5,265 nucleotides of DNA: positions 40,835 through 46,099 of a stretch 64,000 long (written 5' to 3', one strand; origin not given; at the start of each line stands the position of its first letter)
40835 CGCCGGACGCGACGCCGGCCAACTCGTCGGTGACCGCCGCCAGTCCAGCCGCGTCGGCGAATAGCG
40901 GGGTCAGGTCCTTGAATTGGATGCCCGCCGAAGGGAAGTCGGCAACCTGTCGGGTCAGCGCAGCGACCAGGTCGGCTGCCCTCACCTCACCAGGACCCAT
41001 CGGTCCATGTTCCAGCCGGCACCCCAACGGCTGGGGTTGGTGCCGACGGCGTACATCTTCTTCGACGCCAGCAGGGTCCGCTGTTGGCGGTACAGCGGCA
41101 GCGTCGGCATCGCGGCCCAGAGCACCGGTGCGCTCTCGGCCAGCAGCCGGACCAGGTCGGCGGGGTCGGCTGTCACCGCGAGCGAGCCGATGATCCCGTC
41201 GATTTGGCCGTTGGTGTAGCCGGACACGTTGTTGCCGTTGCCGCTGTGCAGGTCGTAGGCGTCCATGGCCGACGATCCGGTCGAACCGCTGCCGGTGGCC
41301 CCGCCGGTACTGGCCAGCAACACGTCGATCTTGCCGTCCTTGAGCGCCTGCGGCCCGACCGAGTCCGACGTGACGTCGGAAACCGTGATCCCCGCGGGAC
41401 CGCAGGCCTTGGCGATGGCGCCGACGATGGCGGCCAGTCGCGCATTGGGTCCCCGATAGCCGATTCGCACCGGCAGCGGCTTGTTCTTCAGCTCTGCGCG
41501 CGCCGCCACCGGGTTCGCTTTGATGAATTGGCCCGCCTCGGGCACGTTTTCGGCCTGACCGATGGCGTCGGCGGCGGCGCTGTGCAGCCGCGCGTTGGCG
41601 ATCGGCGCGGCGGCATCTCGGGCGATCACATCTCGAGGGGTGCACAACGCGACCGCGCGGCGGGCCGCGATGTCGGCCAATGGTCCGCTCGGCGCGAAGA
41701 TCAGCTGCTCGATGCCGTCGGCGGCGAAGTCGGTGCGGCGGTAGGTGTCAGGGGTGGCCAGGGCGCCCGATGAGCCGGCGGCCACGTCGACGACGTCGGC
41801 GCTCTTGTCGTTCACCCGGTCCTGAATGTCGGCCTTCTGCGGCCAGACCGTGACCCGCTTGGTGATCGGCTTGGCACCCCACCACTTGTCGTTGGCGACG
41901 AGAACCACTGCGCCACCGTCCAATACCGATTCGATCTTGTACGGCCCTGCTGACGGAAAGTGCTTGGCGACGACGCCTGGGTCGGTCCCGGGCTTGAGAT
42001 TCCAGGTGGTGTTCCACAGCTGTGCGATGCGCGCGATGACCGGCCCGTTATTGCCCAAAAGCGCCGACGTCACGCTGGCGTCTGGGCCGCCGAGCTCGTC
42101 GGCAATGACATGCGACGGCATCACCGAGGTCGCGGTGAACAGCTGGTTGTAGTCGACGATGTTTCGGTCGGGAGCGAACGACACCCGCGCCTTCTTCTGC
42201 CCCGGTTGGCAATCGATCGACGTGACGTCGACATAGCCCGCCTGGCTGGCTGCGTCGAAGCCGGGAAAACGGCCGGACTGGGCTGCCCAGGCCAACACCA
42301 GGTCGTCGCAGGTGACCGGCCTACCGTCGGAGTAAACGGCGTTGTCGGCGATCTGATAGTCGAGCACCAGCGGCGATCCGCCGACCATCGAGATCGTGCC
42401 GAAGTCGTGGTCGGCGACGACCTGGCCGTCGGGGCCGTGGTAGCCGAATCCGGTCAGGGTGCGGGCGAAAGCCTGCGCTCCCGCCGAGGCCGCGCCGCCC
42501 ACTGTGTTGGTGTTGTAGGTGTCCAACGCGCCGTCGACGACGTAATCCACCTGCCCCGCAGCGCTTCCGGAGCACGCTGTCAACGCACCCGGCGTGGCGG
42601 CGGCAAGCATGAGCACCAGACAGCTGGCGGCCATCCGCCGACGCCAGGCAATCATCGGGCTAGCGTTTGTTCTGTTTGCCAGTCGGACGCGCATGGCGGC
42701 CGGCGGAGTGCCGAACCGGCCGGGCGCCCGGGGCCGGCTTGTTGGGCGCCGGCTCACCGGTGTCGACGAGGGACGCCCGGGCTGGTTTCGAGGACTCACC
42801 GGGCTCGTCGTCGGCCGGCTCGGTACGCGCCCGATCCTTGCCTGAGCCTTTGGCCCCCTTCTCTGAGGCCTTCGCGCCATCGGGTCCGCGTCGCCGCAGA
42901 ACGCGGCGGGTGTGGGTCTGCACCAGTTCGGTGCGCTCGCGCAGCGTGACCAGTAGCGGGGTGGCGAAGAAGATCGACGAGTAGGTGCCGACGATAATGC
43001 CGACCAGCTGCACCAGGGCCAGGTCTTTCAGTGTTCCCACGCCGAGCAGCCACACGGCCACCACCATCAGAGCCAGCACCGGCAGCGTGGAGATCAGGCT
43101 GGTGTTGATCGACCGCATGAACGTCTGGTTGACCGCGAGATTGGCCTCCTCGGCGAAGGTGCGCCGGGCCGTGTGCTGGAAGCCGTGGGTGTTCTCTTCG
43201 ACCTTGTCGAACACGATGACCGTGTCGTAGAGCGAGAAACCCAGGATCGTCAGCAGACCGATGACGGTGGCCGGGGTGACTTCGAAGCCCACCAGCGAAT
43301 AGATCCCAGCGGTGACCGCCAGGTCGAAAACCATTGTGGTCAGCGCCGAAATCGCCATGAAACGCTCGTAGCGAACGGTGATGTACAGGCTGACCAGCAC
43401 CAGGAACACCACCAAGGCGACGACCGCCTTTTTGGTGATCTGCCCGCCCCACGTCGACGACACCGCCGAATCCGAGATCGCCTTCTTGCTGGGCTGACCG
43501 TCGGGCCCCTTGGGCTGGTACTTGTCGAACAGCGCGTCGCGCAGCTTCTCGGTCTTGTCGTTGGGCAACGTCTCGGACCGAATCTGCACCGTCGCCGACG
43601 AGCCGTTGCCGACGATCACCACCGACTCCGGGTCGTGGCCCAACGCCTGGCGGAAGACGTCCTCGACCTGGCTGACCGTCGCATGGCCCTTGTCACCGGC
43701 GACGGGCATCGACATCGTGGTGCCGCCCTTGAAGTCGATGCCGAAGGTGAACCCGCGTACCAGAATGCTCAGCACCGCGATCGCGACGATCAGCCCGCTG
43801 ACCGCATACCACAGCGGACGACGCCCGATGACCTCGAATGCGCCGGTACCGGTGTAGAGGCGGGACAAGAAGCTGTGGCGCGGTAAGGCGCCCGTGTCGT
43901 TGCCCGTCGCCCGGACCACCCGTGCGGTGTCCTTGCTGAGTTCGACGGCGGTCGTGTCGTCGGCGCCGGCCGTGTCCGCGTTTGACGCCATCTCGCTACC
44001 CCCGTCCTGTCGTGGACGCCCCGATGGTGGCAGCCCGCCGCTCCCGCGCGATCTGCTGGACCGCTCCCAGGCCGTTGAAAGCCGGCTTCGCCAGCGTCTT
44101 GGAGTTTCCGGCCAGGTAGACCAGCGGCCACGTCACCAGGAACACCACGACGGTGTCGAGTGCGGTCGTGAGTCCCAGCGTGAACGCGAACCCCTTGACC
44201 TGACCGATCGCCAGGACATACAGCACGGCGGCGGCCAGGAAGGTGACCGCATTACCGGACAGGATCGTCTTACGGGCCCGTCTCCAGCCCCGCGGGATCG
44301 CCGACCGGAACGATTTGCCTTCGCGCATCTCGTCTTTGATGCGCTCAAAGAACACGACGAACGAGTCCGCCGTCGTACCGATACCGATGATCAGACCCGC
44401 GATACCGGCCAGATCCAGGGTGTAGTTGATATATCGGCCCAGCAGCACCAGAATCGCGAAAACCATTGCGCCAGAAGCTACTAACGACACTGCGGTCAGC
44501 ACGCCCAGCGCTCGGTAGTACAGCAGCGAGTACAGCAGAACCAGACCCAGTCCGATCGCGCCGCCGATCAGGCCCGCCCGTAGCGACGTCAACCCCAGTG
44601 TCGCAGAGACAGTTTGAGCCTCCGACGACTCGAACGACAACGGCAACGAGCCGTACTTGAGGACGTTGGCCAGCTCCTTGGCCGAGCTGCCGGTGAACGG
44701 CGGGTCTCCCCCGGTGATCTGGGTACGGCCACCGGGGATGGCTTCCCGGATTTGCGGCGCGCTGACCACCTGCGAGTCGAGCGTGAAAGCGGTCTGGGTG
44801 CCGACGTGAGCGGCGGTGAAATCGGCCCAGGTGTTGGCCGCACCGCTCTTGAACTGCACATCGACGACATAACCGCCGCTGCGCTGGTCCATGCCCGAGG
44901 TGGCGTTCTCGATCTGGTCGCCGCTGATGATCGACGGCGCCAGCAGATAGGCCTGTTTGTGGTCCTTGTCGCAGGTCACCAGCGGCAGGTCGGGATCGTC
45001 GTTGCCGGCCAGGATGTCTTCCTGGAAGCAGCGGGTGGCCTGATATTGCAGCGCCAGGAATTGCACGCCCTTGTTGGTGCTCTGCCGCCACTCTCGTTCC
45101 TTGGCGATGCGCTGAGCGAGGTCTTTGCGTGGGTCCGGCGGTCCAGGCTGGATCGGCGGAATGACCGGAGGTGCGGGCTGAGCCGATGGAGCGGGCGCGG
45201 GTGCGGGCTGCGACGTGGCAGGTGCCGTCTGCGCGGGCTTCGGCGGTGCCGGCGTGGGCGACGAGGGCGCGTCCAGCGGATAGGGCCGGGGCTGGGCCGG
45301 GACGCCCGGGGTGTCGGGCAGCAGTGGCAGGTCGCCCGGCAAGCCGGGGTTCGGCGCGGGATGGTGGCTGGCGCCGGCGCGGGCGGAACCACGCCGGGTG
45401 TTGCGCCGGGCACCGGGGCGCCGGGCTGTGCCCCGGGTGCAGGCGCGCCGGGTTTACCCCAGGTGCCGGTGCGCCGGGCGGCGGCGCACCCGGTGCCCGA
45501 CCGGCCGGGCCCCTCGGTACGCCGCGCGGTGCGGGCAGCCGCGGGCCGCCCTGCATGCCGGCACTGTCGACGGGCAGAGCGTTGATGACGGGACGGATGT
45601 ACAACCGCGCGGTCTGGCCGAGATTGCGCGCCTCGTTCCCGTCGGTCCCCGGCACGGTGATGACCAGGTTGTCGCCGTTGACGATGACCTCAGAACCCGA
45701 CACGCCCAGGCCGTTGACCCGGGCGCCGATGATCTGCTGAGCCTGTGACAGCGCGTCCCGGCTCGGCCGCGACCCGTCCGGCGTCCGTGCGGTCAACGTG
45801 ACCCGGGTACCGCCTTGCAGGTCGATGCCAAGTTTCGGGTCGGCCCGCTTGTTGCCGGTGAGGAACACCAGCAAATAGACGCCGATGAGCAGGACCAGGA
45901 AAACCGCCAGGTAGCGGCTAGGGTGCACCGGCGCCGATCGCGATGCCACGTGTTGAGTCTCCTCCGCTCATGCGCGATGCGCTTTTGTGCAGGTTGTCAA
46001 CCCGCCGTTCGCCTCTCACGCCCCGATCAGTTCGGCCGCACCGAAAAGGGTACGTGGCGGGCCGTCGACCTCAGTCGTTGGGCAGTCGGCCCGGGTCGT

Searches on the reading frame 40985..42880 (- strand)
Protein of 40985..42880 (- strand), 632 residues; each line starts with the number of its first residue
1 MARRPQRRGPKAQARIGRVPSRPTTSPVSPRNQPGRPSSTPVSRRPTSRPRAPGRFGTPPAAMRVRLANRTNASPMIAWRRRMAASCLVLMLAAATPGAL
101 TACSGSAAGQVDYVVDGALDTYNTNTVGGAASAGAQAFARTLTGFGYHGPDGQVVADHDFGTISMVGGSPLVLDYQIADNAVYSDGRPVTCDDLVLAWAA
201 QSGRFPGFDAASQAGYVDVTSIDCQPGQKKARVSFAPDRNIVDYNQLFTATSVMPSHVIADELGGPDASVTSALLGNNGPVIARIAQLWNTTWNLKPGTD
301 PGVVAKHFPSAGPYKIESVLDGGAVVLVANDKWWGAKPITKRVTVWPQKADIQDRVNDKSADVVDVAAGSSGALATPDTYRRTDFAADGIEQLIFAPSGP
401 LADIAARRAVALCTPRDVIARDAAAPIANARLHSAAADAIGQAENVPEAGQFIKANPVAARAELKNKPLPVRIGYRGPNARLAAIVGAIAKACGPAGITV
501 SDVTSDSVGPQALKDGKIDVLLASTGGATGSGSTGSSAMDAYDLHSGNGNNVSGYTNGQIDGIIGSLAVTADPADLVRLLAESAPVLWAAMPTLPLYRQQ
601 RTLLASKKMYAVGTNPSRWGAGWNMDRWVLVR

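Call 36: search_protein_families(library=pfam, proteins=[window:40985-42880:-], max_evalue=0.001)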
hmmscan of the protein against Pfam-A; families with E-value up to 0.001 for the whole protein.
window:40985-42880:- (632 aa): 1 family
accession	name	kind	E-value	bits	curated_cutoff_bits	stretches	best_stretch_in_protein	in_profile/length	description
PF00496.27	SBP_bac_5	-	1.3e-20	74.3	32.4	1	172-537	18-358/368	Bacterial extracellular solute-binding proteins, family 5 Middle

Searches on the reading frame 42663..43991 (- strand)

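Call 36: search_protein_families(library=pfam, proteins=[window:42663-43991:-], max_evalue=0.001)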
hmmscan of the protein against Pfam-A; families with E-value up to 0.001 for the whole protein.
window:42663-43991:- (443 aa): 2 families
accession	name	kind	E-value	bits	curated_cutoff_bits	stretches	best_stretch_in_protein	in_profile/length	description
PF02355.23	SecD_SecF_C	-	8.7e-59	198.5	20.5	1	167-352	11-188/189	Protein export membrane protein SecD/SecF, C-terminal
PF07549.19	Sec_GG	-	4.8e-07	29.5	20.3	1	75-97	2-24/28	SecD/SecF GG Motif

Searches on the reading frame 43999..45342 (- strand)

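Call 36: search_protein_families(library=pfam, proteins=[window:43999-45342:-], max_evalue=0.001)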
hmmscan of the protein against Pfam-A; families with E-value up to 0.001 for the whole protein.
window:43999-45342:- (448 aa): 3 families
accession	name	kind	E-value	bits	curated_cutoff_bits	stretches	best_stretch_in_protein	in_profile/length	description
PF22599.2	SecDF_P1_head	-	1.7e-27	96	27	1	126-234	7-113/114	SecDF, P1 head subdomain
PF02355.23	SecD_SecF_C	-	4.5e-09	36.4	20.5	1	236-410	12-185/189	Protein export membrane protein SecD/SecF, C-terminal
PF03176.21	MMPL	-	0.00042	19.8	20.5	1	263-420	151-310/333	MMPL family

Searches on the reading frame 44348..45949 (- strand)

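Call 80: search_protein_families(library=pfam, proteins=[window:44348-45949:-], max_evalue=0.01)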
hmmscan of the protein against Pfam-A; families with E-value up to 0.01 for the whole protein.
window:44348-45949:- (534 aa): 2 families
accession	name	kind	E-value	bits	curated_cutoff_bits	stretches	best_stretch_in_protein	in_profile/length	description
PF21760.3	SecD_1st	-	6.5e-06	25.9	27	1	68-121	2-58/60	Protein translocase subunit SecDF, P1 domain, N-terminal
PF07549.19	Sec_GG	-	0.00019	21.3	20.3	1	39-57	9-27/28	SecD/SecF GG Motif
